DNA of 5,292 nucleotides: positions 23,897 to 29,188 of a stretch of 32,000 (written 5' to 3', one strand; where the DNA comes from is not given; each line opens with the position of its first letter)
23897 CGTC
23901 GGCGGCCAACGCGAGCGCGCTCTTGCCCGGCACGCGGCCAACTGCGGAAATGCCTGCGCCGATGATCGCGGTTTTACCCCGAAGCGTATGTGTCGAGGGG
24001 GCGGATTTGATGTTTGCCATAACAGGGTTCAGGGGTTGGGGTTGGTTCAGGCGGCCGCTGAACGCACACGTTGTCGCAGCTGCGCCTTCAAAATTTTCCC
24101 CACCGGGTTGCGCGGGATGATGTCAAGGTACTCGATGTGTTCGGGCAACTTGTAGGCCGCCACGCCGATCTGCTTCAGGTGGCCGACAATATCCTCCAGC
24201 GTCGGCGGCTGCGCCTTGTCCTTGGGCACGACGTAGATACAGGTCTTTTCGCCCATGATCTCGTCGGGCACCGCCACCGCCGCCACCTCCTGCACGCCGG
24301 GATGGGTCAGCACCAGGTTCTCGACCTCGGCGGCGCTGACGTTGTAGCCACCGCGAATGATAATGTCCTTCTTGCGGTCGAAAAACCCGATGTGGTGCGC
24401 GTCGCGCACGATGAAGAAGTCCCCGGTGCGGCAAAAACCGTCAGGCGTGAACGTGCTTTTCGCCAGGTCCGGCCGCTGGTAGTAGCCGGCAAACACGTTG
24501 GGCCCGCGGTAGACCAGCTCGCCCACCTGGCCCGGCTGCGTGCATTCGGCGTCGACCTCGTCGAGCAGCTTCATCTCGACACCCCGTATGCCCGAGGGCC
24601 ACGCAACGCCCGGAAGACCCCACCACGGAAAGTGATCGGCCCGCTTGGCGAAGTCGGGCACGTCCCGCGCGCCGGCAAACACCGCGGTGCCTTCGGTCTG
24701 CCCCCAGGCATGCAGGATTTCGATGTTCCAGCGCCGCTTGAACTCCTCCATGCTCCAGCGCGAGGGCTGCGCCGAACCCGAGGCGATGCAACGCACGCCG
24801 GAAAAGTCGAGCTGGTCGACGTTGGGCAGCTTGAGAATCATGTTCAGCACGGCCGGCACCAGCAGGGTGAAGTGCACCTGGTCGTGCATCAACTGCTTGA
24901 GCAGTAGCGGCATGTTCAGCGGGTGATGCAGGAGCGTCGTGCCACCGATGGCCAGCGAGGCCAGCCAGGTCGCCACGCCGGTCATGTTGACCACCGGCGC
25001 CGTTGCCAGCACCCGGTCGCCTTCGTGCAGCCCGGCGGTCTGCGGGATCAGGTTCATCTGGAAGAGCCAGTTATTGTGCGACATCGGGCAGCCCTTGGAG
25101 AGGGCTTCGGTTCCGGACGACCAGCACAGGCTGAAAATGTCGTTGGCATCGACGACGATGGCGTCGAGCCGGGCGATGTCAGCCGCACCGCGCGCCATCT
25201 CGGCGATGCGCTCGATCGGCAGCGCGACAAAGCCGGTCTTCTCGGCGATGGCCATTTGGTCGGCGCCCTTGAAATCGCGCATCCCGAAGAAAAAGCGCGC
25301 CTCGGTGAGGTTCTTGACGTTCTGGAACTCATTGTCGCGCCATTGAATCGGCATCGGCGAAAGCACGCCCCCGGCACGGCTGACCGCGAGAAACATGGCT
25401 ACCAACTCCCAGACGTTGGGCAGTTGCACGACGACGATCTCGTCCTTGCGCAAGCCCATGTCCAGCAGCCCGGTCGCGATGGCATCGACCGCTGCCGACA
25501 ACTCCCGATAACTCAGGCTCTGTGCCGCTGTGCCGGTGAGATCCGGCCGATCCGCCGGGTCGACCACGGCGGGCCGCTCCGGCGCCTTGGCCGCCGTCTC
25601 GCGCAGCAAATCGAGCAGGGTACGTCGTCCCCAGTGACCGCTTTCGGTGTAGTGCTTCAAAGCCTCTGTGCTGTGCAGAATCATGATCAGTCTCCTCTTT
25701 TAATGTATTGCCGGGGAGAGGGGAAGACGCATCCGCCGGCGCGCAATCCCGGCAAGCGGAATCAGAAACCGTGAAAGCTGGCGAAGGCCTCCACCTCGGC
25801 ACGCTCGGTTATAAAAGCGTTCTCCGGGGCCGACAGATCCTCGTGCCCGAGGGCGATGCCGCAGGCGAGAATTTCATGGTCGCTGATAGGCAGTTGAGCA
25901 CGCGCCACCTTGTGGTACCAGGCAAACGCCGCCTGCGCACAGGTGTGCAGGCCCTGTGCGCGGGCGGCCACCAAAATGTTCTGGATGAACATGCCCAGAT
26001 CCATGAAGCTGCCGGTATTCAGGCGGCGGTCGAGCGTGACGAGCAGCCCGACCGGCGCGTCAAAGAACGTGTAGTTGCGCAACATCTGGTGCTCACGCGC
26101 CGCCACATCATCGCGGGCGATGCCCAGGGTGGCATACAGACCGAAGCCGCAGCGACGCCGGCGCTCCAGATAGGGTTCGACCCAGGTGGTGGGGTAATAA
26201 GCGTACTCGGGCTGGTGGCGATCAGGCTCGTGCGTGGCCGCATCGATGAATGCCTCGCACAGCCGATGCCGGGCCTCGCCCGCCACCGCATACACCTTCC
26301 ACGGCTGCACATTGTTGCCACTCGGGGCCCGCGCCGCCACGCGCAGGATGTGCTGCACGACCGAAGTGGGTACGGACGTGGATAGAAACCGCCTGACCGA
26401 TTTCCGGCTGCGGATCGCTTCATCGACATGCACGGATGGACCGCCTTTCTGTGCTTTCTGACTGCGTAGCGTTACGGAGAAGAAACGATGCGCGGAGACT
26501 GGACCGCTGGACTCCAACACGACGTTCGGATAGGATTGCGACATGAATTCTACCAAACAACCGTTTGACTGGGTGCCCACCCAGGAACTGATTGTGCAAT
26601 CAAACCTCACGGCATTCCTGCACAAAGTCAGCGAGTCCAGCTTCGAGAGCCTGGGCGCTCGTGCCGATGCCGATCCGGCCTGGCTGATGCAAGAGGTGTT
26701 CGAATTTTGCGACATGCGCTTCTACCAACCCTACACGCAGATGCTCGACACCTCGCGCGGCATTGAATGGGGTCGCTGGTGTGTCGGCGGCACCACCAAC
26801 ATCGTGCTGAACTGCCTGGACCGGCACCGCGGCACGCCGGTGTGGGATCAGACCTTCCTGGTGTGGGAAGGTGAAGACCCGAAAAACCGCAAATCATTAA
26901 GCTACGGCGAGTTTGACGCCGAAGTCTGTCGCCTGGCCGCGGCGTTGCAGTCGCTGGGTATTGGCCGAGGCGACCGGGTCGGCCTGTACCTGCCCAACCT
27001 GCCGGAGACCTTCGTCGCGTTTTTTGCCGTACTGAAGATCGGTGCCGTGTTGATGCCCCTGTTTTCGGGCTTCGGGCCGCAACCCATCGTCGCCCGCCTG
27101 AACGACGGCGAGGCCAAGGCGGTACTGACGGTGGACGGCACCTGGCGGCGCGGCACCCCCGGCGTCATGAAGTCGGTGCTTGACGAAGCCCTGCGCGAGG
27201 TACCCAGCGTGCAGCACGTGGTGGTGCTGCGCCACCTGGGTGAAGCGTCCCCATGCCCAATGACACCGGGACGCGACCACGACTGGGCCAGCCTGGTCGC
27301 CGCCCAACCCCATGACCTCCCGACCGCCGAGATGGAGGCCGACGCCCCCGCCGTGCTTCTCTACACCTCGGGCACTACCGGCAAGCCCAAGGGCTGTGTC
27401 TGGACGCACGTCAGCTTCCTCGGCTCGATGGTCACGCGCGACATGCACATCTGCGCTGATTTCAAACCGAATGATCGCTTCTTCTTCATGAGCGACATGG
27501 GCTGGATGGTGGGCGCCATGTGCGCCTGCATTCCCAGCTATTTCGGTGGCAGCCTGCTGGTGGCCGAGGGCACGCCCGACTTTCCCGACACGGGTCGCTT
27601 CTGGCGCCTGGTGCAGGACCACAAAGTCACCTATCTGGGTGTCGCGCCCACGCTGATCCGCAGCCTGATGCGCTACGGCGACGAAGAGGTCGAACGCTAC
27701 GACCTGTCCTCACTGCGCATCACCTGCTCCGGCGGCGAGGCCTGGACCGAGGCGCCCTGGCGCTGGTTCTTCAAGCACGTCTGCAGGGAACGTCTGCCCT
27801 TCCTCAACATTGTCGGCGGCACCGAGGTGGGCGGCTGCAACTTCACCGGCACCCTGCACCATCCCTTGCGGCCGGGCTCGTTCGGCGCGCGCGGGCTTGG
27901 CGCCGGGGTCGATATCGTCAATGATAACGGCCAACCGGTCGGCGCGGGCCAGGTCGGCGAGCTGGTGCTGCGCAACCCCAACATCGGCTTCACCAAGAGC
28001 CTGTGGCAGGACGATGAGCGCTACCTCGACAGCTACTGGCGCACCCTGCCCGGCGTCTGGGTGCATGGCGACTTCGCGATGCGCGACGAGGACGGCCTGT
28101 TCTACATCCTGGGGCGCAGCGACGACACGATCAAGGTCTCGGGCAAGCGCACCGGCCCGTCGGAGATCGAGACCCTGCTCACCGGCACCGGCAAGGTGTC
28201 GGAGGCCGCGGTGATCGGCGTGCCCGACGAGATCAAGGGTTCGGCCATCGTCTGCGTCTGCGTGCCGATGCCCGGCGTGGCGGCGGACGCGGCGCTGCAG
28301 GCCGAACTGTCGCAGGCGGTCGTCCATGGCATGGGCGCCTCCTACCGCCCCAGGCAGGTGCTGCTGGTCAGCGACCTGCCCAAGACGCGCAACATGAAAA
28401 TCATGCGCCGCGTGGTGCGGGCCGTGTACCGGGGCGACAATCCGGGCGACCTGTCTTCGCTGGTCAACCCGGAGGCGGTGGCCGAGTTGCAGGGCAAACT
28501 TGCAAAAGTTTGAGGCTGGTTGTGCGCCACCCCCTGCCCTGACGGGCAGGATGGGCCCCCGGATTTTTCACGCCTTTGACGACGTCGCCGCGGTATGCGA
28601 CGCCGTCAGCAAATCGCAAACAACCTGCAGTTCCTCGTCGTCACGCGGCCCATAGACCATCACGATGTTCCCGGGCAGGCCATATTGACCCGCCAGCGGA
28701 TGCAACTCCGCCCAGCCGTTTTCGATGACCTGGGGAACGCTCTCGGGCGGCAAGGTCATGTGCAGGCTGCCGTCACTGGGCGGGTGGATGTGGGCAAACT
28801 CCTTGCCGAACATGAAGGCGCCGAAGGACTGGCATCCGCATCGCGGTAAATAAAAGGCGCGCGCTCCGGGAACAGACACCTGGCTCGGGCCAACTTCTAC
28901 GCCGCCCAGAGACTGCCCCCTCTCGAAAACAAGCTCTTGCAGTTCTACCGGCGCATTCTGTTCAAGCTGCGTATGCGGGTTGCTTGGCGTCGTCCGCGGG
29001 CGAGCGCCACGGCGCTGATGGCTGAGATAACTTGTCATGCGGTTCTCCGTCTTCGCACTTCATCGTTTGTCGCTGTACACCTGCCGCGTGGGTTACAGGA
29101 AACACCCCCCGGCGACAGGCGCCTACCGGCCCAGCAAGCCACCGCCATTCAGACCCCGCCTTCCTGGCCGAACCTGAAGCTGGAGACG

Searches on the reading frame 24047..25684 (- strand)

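Call 6: search_protein_families(library=pfam, proteins=[window:24047-25684:-], max_evalue=0.01)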
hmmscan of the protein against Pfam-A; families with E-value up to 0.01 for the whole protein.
window:24047-25684:- (545 aa): 2 families
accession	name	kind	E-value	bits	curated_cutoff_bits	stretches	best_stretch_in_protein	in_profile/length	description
PF00501.34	AMP-binding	-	1.4e-65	222.1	29.9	1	28-402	2-384/384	AMP-binding enzyme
PF13193.12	AMP-binding_C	-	6.5e-15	56.3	24.5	1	453-530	1-76/76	AMP-binding enzyme C-terminal domain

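Call 45: search_protein_families(library=ncbifam, proteins=[window:24047-25684:-], max_evalue=1e-20)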
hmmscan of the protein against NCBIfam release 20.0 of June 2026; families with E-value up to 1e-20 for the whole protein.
window:24047-25684:- (545 aa): 65 families (the best 25 are shown)
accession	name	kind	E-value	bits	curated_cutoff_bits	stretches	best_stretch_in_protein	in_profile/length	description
NF004837.0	PRK06187.1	subfamily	7.8e-87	291.7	476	1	22-542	9-524/531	long-chain-fatty-acid--CoA ligase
NF004758.0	PRK06087.1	equivalog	3.7e-77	260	736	1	8-540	11-535/548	medium-chain fatty-acid--CoA ligase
NF005801.1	PRK07656.1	equivalog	7.4e-69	232.7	657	1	52-537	22-500/500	FadD3 family acyl-CoA ligase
TIGR03208.1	cyc_hxne_CoA_lg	equivalog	4.4e-68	230.3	792.3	1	14-537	15-537/538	cyclohexanecarboxylate-CoA ligase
NF006182.0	PRK08316.1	subfamily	3.7e-66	223.7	663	1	19-542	9-519/523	fatty acyl-CoA synthetase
TIGR02275.1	DHB_AMP_lig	equivalog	3.1e-65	220.4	723.55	1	8-537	10-526/526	(2,3-dihydroxybenzoyl)adenylate synthase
NF005702.0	PRK07514.1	subfamily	2.8e-61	207.4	558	1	45-542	18-502/506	malonyl-CoA synthase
NF009233.0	PRK12583.1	subfamily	1.8e-57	195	832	1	177-539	197-549/558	fatty acid CoA ligase family protein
NF008192.1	PRK10946.1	equivalog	2.8e-56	190.9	783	1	6-543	9-532/534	(2,3-dihydroxybenzoyl)adenylate synthase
NF005463.0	PRK07059.1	subfamily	1.6e-55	188.6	869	1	171-538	194-554/557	long-chain-fatty-acid--CoA ligase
NF005676.0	PRK07470.1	equivalog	2e-55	188.4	774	1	23-541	22-530/544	acyl-CoA synthetase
NF004114.0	PRK05605.1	equivalog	4.4e-53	180.5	766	1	159-542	200-571/575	long-chain-fatty-acid--CoA ligase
NF006572.0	PRK09088.1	equivalog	9.1e-52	176.3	696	1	53-542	25-489/491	acyl-CoA synthetase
NF005714.0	PRK07529.1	subfamily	4e-51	174.1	632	1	174-539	211-575/640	acyl-CoA synthetase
NF004229.0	PRK05677.1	subfamily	4.3e-51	174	879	1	172-539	198-554/563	long-chain-fatty-acid--CoA ligase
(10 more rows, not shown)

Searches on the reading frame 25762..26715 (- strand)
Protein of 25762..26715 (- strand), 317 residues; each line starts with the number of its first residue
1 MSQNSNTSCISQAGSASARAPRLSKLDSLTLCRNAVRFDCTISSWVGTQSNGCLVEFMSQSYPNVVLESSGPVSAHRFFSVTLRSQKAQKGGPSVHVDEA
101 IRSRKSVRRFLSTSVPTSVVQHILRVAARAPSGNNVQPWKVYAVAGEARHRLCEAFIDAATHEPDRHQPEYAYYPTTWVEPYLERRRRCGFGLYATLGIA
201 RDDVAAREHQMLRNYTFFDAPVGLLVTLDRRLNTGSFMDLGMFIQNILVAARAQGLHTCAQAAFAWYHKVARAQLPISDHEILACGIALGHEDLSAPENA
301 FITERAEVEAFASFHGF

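Call 6: search_protein_families(library=pfam, proteins=[window:25762-26715:-], max_evalue=0.01)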
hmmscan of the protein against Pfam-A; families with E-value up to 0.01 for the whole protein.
window:25762-26715:- (317 aa): 2 families
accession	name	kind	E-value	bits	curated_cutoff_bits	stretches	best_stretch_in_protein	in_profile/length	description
PF00881.29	Nitroreductase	-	2.6e-29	103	23.5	1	101-291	1-167/167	Nitroreductase family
PF14512.11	TM1586_NiRdase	-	9e-08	32.4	27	0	99-124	4-29/215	Putative TM nitroreductase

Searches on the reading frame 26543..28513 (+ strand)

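Call 6: search_protein_families(library=pfam, proteins=[window:26543-28513:+], max_evalue=0.01)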
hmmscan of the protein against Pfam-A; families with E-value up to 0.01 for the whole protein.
window:26543-28513:+ (656 aa): 3 families
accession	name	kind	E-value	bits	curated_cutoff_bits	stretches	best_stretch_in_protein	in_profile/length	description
PF00501.34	AMP-binding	-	1.6e-79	268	29.9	1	102-481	10-379/384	AMP-binding enzyme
PF13193.12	AMP-binding_C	-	1.6e-18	67.8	24.5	1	541-619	1-76/76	AMP-binding enzyme C-terminal domain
PF16177.11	ACAS_N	-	6.1e-07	29.6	27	1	37-91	4-55/55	Acetyl-coenzyme A synthetase N-terminus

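Call 45: search_protein_families(library=ncbifam, proteins=[window:26543-28513:+], max_evalue=1e-20)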
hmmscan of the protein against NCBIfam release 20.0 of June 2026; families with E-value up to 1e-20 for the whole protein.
window:26543-28513:+ (656 aa): 68 families (the best 25 are shown)
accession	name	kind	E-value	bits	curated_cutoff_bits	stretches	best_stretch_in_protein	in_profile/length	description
NF001208.0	PRK00174.1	subfamily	2.4e-158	528.4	657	1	31-652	26-644/649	acetate--CoA ligase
TIGR02188.1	Ac_CoA_lig_AcsA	equivalog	6.5e-156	520.2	724.95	1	57-650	29-627/629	acetate--CoA ligase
NF007815.0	PRK10524.1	equivalog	7.5e-117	391.4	955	1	59-653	27-627/629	propionate--CoA ligase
NF002937.0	PRK03584.1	subfamily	7e-112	374.7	639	1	8-649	6-648/657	acetoacetate--CoA ligase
TIGR02316.1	propion_prpE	equivalog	2.2e-107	360.2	827.4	1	34-650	3-623/628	propionate--CoA ligase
NF003313.0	PRK04319.1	equivalog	3.6e-102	342.5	729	1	78-640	36-572/574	acetate--CoA ligase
TIGR01217.1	ac_ac_CoA_syn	equivalog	1.3e-89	301.1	520.9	1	10-646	7-641/652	acetoacetate--CoA ligase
NF004837.0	PRK06187.1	subfamily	1.1e-75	254.9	476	1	112-631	33-524/531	long-chain-fatty-acid--CoA ligase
NF047394.1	AcylCoAsynMbcS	equivalog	3.7e-58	197.4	850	1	102-626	26-517/525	acyl-CoA synthetase MbcS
NF006182.0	PRK08316.1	subfamily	5.4e-54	183.6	663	1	116-630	34-518/523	fatty acyl-CoA synthetase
TIGR03098.1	ligase_PEP_1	hypoth_equivalog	8e-53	179.7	592.35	1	115-626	22-515/517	acyl-CoA ligase (AMP-forming), exosortase A system-associated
NF006181.0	PRK08314.1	subfamily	2.9e-52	177.7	705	1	117-625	48-550/563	long-chain-fatty-acid--CoA ligase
NF004822.0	PRK06178.1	equivalog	1.5e-51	175.7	782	1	118-393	62-333/571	acyl-CoA synthetase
NF005714.0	PRK07529.1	subfamily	3.9e-51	174.1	632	1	109-626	54-573/640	acyl-CoA synthetase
NF052269.1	Staph_lig_FadD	equivalog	4.4e-50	170.5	650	1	255-627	138-491/499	long-chain-fatty-acid--CoA ligase FadD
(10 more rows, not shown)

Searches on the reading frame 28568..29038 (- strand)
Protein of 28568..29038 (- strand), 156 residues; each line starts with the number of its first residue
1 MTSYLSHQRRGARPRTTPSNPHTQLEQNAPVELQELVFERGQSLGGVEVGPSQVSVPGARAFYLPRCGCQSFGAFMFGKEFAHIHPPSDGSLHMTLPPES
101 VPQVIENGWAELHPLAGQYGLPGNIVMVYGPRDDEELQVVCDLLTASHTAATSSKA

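Call 6: search_protein_families(library=pfam, proteins=[window:28568-29038:-], max_evalue=0.01)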
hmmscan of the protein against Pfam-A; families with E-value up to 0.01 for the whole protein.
window:28568-29038:- (156 aa): 1 family
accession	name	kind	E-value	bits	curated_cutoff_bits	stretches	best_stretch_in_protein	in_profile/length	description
PF17648.7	Luciferase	-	1.9e-23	82.8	23.7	1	78-147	1-63/63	Luciferase domain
